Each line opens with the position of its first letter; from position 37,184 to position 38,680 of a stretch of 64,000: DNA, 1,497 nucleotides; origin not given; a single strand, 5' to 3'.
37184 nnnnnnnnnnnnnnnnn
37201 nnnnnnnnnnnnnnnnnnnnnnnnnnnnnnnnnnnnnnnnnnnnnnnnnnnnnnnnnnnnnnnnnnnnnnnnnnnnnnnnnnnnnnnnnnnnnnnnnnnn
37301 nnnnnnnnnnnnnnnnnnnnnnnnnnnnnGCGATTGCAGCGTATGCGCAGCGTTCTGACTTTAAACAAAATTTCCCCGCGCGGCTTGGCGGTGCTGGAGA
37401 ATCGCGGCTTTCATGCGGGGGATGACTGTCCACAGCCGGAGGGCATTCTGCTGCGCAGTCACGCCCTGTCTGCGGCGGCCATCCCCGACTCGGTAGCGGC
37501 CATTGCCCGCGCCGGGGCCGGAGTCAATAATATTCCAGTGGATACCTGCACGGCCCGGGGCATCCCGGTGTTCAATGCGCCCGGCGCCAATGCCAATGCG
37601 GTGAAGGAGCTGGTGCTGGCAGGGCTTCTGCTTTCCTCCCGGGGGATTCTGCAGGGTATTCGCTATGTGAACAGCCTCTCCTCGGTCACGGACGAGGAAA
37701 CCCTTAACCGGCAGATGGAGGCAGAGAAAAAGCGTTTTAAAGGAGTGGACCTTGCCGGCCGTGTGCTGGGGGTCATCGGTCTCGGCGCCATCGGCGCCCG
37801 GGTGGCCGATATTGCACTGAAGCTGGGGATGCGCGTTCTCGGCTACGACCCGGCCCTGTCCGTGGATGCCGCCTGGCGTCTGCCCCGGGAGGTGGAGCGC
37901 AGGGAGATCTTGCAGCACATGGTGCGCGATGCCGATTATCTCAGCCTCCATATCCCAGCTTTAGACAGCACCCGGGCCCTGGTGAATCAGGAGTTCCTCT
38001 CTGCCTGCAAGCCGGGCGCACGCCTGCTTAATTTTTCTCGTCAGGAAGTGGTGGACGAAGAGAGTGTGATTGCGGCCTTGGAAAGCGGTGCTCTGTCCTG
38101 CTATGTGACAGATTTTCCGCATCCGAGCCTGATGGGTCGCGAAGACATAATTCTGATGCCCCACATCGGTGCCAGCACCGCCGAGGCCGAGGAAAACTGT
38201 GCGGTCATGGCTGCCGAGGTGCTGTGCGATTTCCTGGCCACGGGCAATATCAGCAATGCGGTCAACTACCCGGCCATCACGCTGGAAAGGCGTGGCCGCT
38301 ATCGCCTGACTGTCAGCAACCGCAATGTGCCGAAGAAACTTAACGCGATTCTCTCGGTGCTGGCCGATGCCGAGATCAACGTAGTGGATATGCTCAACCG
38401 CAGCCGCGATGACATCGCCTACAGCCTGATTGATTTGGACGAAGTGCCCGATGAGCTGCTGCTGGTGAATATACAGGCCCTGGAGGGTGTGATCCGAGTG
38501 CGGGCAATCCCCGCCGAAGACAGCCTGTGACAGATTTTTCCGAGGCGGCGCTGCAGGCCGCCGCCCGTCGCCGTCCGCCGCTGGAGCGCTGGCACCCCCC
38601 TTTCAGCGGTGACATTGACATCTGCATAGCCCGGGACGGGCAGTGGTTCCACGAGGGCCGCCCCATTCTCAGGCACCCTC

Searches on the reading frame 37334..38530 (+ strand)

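Call 59: search_protein_families(library=pfam, proteins=[window:37334-38530:+], max_evalue=0.001)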
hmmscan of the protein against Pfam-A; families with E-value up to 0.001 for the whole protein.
window:37334-38530:+ (398 aa): 3 families
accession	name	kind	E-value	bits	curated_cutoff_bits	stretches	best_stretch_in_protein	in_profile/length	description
PF02826.25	2-Hacid_dh_C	-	3.1e-34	118.3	25.1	1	125-279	20-178/178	D-isomer specific 2-hydroxyacid dehydrogenase, NAD binding domain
PF00389.36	2-Hacid_dh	-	8.2e-19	68.1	24.6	1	45-311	51-134/134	D-isomer specific 2-hydroxyacid dehydrogenase, catalytic domain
PF03446.21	NAD_binding_2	-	3.1e-05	24.5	21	1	145-251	2-109/161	NAD binding domain of 6-phosphogluconate dehydrogenase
